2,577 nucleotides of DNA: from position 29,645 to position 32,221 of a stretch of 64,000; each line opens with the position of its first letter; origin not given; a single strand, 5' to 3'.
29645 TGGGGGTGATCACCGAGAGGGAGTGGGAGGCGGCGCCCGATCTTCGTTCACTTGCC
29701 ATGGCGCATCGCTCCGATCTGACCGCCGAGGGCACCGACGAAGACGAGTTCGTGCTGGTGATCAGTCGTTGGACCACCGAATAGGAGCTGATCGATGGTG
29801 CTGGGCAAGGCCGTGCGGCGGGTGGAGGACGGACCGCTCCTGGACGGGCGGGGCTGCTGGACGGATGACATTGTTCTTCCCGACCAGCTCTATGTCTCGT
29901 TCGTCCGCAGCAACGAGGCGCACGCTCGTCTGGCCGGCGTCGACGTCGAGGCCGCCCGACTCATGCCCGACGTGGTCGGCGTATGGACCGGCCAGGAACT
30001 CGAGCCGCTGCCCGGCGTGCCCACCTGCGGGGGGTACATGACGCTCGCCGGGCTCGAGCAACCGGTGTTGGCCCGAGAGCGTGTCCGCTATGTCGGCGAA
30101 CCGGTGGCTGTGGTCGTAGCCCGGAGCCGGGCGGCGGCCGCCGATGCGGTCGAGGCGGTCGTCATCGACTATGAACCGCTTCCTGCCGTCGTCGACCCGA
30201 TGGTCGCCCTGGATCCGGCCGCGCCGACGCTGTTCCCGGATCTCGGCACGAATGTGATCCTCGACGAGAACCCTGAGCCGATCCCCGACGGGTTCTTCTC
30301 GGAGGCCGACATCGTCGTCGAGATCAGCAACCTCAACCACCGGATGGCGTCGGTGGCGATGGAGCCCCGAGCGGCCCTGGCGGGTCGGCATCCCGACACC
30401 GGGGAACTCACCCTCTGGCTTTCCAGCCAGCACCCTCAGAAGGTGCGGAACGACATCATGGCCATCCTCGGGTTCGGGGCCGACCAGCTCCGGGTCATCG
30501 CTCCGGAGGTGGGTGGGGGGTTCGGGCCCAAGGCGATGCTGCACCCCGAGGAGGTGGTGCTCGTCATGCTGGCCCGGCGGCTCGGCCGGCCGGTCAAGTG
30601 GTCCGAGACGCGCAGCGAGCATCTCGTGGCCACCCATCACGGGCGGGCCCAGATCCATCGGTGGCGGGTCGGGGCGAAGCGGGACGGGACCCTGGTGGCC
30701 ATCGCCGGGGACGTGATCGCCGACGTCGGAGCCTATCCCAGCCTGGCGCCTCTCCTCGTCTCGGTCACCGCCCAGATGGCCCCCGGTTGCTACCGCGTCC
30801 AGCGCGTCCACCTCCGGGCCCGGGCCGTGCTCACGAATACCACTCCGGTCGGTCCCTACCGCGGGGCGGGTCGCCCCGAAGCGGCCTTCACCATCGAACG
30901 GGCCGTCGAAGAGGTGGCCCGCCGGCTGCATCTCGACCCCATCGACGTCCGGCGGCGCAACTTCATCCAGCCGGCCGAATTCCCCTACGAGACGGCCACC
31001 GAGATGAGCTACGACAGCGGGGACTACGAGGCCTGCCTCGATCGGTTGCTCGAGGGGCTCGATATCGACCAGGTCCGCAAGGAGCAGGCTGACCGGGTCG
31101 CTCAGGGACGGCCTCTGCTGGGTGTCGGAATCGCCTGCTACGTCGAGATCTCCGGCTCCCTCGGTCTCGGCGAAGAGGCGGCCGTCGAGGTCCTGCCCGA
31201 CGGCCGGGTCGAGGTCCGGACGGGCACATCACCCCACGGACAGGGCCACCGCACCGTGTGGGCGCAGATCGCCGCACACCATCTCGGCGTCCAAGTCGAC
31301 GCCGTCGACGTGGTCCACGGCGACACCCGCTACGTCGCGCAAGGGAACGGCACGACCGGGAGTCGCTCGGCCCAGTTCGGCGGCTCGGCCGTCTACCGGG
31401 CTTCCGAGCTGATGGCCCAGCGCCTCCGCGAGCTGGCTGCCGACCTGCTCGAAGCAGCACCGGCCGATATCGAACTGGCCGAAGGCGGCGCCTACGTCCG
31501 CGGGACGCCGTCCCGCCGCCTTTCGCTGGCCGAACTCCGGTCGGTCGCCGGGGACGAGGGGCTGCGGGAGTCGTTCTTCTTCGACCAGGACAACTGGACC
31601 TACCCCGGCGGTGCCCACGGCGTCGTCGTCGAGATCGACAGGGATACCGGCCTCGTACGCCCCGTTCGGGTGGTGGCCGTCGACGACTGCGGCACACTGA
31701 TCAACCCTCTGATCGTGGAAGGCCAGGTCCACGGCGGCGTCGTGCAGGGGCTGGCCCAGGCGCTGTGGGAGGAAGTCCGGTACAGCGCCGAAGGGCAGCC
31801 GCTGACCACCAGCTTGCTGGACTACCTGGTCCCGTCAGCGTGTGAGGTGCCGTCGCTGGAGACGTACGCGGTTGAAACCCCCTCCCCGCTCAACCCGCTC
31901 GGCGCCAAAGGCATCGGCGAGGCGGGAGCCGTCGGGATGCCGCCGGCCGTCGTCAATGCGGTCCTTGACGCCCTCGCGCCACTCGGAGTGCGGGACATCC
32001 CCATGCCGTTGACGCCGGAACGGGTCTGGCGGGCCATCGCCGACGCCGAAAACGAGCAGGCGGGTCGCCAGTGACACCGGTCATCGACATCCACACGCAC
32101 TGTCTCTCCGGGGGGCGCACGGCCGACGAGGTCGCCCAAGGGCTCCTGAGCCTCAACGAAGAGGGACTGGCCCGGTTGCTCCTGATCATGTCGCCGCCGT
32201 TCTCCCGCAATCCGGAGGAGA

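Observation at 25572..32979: Compact 9-gene operon mixing a PaaA-type di-iron oxygenase, PaaK-type ligase, RidA, an orphan Mo-hydroxylase and an amidohydrolase: candidate undescribed CoA-dependent aromatic/N-heterocyclic acid pathway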

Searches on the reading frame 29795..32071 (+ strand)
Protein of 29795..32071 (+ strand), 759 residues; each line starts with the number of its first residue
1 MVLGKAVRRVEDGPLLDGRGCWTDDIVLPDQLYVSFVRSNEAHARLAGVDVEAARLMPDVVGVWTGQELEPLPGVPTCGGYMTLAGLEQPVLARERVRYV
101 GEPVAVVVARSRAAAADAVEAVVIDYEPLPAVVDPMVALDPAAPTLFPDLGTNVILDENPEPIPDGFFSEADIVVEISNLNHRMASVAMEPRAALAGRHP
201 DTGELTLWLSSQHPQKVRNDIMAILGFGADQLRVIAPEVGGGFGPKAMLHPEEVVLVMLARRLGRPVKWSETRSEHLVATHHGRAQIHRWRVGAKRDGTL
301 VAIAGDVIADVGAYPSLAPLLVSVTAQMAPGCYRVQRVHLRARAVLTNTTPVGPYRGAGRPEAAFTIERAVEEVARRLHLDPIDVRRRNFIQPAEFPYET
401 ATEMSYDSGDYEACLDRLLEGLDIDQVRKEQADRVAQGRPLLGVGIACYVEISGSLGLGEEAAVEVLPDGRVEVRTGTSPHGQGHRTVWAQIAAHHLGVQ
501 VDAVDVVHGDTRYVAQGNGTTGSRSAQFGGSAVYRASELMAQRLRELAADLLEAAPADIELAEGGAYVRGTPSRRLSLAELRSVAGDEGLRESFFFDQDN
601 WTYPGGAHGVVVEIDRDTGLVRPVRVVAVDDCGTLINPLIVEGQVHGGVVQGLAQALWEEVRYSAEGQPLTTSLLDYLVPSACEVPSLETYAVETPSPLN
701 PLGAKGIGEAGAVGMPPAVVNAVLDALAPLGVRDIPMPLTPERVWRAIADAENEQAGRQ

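Call 5: search_protein_families(library=pfam, proteins=[window:29795-32071:+], max_evalue=0.01)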
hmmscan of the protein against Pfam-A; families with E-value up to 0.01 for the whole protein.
window:29795-32071:+ (759 aa): 3 families
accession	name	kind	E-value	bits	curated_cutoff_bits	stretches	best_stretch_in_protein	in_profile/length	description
PF20256.3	MoCoBD_2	-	1.3e-81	274.7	27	1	418-686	2-283/283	Molybdopterin cofactor-binding domain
PF02738.23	MoCoBD_1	-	2.2e-73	246.8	27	1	165-390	19-244/244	Molybdopterin cofactor-binding domain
PF01315.27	Ald_Xan_dh_C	-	1.9e-25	89.8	31.3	1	18-130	2-110/110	Aldehyde oxidase and xanthine dehydrogenase, a/b hammerhead domain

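Call 10: search_protein_families(library=ncbifam, proteins=[window:29795-32071:+], max_evalue=0.01)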
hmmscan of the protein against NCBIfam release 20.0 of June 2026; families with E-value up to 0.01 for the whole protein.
window:29795-32071:+ (759 aa): 13 families
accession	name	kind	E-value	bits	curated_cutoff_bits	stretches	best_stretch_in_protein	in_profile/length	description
NF041018.1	glyceraldDH_alpha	equivalog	6.5e-200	666.2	790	1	3-744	3-740/741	glyceraldehyde dehydrogenase subunit alpha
NF040766.1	CODH_aero_grp5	exception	6.8e-177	590.1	950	2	2-581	4-590/785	aerobic carbon-monoxide dehydrogenase large subunit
TIGR02416.1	CO_dehy_Mo_lg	equivalog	5.5e-170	567.1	991.15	1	11-747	1-770/770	aerobic carbon-monoxide dehydrogenase large subunit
TIGR03194.1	4hydrxCoA_A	equivalog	1.1e-118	397.7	994.55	2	17-581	11-566/746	4-hydroxybenzoyl-CoA reductase subunit alpha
NF043082.1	XdhA_XDHase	equivalog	4.1e-116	388.9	780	1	3-751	1-755/758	xanthine dehydrogenase subunit XdhA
NF007426.0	PRK09970.1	equivalog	6.8e-109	365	916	1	2-748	5-755/761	xanthine dehydrogenase molybdenum-binding subunit XdhA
TIGR03196.1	pucD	equivalog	3.4e-98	329.9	783.65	1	1-728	1-741/763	xanthine dehydrogenase subunit D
TIGR03311.1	Se_dep_XDH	equivalog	3.5e-78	263.6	830.45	2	3-548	162-682/848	selenium-dependent xanthine dehydrogenase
NF041671.1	peri_hyde_PaoC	equivalog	3e-75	254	1180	1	2-739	17-724/735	aldehyde oxidoreductase molybdenum-binding subunit PaoC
TIGR02965.1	xanthine_xdhB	equivalog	5.1e-75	253.1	849.5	1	18-749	16-755/758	xanthine dehydrogenase molybdopterin binding subunit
TIGR03313.1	Se_sel_red_Mo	hypoth_equivalog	6e-74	249.3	1101.9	2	168-748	368-949/951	molybdopterin-dependent oxidoreductase Mo/Fe-S-binding subunit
NF045668.1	pterin_aldehy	equivalog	7.8e-74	249.2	1100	1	30-748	205-904/905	molybdopterin-dependent aldehyde oxidoreductase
TIGR02969.1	mam_aldehyde_ox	subfamily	1.2e-42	145.6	1912.3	1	18-748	591-1307/1330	aldehyde oxidase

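Call 34: search_solved_structures(query=window:29795-32071:+, max_evalue=1e-30)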
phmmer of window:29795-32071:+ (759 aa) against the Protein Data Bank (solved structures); distinct sequences matched with E-value up to 1e-30: 40.
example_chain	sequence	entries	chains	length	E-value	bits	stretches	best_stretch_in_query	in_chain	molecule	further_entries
8uem_A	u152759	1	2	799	3.1e-159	535.3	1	8-748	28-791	Carbon monoxide dehydrogenase (Large chain), CoxL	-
1ffu_B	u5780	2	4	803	2.4e-138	466.3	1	4-749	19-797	CUTL, MOLYBDOPROTEIN OF CARBON MONOXIDE DEHYDROGENASE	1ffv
1zxi_B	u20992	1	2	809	2.6e-138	466.1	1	5-747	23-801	Carbon monoxide dehydrogenase large chain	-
1n5w_B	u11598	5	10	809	2.6e-138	466.1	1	5-747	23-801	Carbon monoxide dehydrogenase large chain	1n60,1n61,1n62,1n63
1t3q_B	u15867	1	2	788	5.3e-135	455.2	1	3-750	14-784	quinoline 2-oxidoreductase large subunit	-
7dqx_A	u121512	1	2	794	5.2e-128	432.1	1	3-746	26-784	6-hydroxypseudooxynicotine dehydrogenase complex subunit gamma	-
4zoh_A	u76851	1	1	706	2.2e-127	430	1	1-727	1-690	Putative oxidoreductase molybdopterin-binding subunit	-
1rm6_A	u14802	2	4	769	1.5e-84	288.3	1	15-751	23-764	4-hydroxybenzoyl-CoA reductase alpha subunit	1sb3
5y6q_C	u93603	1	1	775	2.5e-55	191.8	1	30-739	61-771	Aldehyde oxidase large subunit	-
5g5h_C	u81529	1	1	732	7e-48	167.1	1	26-739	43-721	Aldehyde oxidoreductase molybdenum-binding subunit PaoC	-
5g5g_C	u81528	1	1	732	7.3e-48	167.1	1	26-739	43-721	PUTATIVE XANTHINE DEHYDROGENASE YAGS FAD-BINDING SUBUNIT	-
1sij_A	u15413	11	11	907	9.5e-48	166.7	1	31-748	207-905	Aldehyde oxidoreductase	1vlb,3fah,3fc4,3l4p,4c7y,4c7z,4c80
2w55_B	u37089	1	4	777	1.3e-47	166.2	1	16-753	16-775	XANTHINE DEHYDROGENASE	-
1jro_B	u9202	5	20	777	1.4e-47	166.2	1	16-753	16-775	xanthine dehydrogenase, chain B | XANTHINE DEHYDROGENASE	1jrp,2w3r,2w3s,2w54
3sr6_C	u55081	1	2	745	6.4e-47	164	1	16-722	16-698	Xanthine dehydrogenase/oxidase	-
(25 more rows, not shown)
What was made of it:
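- The closest solved Mo subunits after CO dehydrogenases act on quinoline and on a nicotine metabolite (call 34).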

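Call 90: find_homologous_proteins(query=window:29795-32071:+, max_evalue=1e-100)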
Query window:29795-32071:+ (759 aa): 7891 proteins with E <= 1e-100 among 8000 candidates; the best 120 are listed.
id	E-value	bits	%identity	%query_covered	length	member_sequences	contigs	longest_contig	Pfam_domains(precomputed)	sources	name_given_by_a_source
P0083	0.0e+0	1695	100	100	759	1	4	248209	PF02738.24,PF20256.4,PF01315.28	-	-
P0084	0.0e+0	1363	79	100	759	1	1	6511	PF02738.24,PF20256.4,PF01315.28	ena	-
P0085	0.0e+0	1295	77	99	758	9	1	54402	PF02738.24,PF20256.4,PF01315.28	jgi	jgi:carbon-monoxide dehydrogenase large subunit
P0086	0.0e+0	1270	76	99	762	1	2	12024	PF02738.24,PF20256.4,PF01315.28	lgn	-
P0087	0.0e+0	1047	62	100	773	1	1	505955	PF02738.24,PF20256.4,PF01315.28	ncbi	ncbi:MAG: xanthine dehydrogenase family protein molybdopterin-binding subunit [Actinomycetota bacter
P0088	0.0e+0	1025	62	99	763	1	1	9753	PF02738.24,PF20256.4,PF01315.28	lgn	-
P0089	7.8e-293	992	59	100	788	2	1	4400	PF02738.24,PF20256.4,PF01315.28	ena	-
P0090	2.6e-268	911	57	98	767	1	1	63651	PF02738.24,PF20256.4,PF01315.28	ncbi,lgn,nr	ncbi:MAG: xanthine dehydrogenase family protein molybdopterin-binding subunit [Acidimicrobiales bact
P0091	1.6e-250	852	62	81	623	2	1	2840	PF02738.24,PF20256.4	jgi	jgi:carbon-monoxide dehydrogenase large subunit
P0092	1.9e-224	766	53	100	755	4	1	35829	PF02738.24,PF20256.4,PF01315.28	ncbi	-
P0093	1.8e-223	763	53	99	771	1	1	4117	PF02738.24,PF20256.4,PF01315.28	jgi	jgi:aerobic carbon-monoxide dehydrogenase large subunit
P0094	3.6e-223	762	52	98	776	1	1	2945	PF02738.24,PF20256.4,PF01315.28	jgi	jgi:carbon-monoxide dehydrogenase large subunit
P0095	6.0e-222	758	52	99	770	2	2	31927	PF02738.24,PF20256.4,PF01315.28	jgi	jgi:carbon-monoxide dehydrogenase large subunit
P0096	7.2e-222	757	53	99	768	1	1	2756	PF02738.24,PF20256.4,PF01315.28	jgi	jgi:aerobic carbon-monoxide dehydrogenase large subunit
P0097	5.4e-219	748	52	100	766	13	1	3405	PF02738.24,PF20256.4,PF01315.28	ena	-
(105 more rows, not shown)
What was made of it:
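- Tried and rejected: Some sources use that name for homologs (call 90).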

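Call 91: find_encoding_contigs(protein=P0087, flank=9000, max_places=1)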
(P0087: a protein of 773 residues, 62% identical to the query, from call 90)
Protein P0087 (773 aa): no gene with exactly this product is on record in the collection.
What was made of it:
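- Tried and rejected: P0087 could not be looked up either (call 91).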

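Call 92: find_encoding_contigs(protein=P0090, flank=9000, max_places=1)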
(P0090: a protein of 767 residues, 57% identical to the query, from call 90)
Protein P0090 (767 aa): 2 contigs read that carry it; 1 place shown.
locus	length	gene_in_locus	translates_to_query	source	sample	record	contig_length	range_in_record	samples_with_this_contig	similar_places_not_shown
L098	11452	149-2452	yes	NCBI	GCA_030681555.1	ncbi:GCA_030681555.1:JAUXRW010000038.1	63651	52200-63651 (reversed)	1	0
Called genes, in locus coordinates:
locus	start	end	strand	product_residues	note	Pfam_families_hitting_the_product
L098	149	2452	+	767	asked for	PF01315:Ald_Xan_dh_C, PF02738:MoCoBD_1, PF20256:MoCoBD_2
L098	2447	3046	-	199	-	PF00440:TetR_N, PF17932:TetR_C_24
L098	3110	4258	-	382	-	PF02771:Acyl-CoA_dh_N, PF02770:Acyl-CoA_dh_M, PF00441:Acyl-CoA_dh_1, PF08028:Acyl-CoA_dh_2, PF22924:ACOX_C_alpha1 (faint)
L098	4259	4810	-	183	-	PF16912:Glu_dehyd_C (weak), PF00107:ADH_zinc_N, PF13602:ADH_zinc_N_2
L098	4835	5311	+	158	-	-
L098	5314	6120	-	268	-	PF00106:adh_short, PF13561:adh_short_C2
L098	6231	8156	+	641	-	PF00676:E1_dh, PF02775:TPP_enzyme_C (weak), PF02779:Transket_pyr, PF02780:Transketolase_C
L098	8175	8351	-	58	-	-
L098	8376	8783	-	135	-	PF01042:Ribonuc_L-PSP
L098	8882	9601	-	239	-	PF00005:ABC_tran, PF13304:AAA_21 (faint)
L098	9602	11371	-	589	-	PF02653:BPD_transp_2, PF00005:ABC_tran, PF13304:AAA_21 (faint), PF12399:BCA_ABC_TP_C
